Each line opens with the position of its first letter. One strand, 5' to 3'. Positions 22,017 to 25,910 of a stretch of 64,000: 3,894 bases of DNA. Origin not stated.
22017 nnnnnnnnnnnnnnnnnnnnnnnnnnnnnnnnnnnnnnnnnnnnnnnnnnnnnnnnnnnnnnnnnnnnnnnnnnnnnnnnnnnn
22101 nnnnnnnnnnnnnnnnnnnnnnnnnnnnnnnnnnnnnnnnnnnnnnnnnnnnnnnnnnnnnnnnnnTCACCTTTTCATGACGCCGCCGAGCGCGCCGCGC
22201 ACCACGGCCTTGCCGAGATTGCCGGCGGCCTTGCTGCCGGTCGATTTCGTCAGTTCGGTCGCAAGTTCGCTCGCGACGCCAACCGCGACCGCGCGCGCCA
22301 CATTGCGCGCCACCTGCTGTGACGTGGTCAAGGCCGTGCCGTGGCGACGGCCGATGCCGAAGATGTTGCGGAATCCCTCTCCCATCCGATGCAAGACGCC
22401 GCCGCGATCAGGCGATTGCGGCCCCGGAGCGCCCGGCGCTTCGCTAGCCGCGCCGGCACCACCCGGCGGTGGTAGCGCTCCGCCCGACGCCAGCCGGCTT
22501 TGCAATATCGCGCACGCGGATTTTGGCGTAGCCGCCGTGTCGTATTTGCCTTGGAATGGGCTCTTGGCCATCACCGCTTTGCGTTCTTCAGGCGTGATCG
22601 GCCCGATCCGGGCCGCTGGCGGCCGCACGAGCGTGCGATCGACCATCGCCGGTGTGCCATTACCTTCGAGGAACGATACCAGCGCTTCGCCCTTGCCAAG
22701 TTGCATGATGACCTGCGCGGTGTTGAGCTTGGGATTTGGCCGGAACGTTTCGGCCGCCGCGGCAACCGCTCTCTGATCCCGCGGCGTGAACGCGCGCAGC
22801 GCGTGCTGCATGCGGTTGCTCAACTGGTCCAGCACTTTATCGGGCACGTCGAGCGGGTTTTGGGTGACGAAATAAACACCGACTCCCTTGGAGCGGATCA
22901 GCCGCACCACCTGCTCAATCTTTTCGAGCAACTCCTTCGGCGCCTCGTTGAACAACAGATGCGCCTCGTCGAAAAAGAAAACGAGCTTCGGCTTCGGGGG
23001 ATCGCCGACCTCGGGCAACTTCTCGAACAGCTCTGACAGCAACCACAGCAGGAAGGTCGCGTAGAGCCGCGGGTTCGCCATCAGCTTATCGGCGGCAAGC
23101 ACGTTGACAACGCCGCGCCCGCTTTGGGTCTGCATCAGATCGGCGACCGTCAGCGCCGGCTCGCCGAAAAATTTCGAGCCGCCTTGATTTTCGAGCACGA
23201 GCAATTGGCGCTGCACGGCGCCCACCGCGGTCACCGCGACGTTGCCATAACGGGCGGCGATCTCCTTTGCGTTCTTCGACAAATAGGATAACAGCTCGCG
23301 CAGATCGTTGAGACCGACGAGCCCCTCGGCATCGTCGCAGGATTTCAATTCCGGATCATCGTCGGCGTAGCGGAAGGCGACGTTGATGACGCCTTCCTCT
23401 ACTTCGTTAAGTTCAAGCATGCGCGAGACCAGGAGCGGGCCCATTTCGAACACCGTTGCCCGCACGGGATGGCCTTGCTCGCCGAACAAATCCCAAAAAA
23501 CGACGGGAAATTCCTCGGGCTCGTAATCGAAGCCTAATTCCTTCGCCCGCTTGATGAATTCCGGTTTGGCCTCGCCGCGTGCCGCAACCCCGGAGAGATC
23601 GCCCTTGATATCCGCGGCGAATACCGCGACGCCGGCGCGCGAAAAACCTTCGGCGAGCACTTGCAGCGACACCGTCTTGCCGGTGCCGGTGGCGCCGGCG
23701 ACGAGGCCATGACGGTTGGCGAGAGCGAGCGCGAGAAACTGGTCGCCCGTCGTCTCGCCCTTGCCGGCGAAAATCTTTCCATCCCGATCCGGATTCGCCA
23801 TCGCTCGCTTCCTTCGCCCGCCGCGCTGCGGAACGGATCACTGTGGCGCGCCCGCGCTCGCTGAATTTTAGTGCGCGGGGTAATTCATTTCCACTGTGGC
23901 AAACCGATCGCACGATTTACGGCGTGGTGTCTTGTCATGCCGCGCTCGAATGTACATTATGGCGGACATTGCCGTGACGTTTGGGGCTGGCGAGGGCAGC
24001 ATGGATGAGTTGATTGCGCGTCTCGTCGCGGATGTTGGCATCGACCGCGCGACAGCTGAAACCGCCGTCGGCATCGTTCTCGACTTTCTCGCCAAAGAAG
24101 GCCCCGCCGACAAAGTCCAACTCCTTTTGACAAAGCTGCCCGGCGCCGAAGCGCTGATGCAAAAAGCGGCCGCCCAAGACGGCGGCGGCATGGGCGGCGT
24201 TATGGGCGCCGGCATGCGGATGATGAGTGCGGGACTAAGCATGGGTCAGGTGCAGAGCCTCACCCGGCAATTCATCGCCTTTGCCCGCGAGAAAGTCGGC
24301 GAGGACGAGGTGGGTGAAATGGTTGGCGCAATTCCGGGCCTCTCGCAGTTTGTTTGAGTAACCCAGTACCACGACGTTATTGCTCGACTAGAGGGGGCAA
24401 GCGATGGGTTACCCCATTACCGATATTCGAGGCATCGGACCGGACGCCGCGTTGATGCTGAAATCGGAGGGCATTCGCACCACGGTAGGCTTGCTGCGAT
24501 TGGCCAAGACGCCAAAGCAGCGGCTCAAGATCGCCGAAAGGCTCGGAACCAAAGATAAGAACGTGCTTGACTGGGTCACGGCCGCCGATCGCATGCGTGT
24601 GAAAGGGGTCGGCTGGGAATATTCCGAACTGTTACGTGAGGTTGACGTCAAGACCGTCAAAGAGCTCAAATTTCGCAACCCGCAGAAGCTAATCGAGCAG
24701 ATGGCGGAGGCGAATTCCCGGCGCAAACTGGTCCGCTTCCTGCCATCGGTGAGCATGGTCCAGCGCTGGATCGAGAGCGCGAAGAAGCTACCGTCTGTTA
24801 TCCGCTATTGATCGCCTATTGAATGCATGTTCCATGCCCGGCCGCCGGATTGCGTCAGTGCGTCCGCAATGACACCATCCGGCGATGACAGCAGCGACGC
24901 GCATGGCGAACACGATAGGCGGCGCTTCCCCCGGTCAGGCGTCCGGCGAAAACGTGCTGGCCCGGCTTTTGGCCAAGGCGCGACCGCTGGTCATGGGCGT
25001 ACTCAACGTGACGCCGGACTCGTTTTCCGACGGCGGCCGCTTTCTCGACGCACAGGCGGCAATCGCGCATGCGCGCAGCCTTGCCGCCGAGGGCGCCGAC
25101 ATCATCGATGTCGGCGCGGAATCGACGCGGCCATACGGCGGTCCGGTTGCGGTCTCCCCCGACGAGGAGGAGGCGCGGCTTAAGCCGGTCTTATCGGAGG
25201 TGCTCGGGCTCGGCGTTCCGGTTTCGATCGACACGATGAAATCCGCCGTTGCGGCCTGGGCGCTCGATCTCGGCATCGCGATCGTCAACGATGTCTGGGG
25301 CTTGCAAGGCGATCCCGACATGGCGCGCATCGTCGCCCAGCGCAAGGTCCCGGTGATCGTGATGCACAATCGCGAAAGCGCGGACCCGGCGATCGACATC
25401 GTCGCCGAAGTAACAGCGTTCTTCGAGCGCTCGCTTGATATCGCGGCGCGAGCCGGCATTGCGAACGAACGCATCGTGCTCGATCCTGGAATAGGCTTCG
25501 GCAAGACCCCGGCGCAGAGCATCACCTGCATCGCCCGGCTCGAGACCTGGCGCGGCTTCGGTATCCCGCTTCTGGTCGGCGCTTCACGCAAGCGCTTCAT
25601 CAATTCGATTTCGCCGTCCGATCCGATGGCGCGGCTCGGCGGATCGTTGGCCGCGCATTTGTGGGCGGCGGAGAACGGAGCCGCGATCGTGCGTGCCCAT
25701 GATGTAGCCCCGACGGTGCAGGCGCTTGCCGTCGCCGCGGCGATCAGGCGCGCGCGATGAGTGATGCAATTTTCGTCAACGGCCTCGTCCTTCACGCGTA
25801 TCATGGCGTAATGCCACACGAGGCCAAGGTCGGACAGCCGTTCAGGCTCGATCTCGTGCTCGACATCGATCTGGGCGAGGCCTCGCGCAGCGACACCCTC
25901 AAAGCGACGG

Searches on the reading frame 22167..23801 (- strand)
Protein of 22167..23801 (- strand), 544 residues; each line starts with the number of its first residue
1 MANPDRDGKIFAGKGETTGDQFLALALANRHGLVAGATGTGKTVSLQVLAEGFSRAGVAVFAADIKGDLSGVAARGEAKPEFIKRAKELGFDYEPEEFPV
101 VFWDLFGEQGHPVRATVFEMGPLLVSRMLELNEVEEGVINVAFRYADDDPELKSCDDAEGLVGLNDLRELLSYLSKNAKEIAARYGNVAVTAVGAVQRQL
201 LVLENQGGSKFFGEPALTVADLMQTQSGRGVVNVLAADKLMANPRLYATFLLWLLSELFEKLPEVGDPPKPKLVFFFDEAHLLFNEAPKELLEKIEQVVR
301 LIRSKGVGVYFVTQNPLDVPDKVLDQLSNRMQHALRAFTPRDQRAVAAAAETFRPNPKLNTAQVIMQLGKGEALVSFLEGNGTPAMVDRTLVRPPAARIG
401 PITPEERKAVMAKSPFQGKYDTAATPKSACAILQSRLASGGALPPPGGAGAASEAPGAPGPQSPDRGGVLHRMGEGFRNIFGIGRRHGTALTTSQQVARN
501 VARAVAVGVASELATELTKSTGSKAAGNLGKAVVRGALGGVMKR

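Call 34: search_protein_families(library=pfam, proteins=[window:22167-23801:-], max_evalue=0.001)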
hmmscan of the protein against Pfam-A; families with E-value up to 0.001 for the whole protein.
window:22167-23801:- (544 aa): 6 families
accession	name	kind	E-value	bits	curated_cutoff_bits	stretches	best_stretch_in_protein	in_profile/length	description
PF05872.18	HerA_C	-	8.2e-198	658.5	22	1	16-519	8-495/502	Helicase HerA-like C-terminal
PF13401.12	AAA_22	-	0.00014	22.6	27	0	30-56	6-32/130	AAA domain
PF01935.23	DUF87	-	0.00028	21.5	23.2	1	27-223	21-187/220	Helicase HerA, central domain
PF13191.12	AAA_16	-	0.00035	21.5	32.6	0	30-63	25-58/167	AAA ATPase domain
PF12846.13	AAA_10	-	0.00063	19.3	27.5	0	271-374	240-338/362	AAA-like domain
PF01580.24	FtsK_SpoIIIE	-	0.00066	19.6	24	0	28-49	37-59/221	FtsK/SpoIIIE family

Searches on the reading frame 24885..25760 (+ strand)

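Call 34: search_protein_families(library=pfam, proteins=[window:24885-25760:+], max_evalue=0.001)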
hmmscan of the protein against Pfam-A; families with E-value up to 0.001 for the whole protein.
window:24885-25760:+ (291 aa): 1 family
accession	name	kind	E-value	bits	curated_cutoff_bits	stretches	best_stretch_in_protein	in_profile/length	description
PF00809.28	Pterin_bind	-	4.1e-73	246.4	25.5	1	37-272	1-244/244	Pterin binding enzyme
